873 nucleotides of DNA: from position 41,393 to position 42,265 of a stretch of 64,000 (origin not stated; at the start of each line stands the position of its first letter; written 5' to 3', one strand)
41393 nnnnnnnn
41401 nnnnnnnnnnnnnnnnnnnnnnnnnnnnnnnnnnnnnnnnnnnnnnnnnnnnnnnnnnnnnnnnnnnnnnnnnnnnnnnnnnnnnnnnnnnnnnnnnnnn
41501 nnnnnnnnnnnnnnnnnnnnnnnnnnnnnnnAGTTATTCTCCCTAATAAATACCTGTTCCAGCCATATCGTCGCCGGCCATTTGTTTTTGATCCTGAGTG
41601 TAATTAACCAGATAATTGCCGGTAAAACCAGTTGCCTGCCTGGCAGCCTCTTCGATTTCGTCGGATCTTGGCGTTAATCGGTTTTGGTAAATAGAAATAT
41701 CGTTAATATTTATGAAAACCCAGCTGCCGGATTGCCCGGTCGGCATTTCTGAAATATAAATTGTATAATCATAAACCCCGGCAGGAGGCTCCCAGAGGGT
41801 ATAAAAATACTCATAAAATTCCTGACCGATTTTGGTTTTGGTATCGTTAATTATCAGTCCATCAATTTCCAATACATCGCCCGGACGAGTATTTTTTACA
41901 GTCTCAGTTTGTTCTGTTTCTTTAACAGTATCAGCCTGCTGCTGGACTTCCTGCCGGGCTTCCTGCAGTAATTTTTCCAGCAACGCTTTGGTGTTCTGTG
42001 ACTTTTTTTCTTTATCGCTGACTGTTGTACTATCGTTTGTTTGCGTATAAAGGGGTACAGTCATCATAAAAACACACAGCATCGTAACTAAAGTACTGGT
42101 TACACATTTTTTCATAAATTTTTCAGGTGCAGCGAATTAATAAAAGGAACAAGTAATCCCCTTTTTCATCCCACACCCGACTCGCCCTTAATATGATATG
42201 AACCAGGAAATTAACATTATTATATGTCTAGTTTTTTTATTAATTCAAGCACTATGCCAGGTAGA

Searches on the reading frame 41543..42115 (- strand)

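Call 91: search_protein_families(library=pfam, proteins=[window:41543-42115:-], max_evalue=0.0001)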
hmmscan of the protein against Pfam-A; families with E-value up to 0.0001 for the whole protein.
window:41543-42115:- (190 aa): 1 family
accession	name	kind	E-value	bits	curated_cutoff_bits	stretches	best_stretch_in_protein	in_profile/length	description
PF10627.14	CsgE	-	1.3e-24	86.9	25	1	84-185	1-102/105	Curli assembly protein CsgE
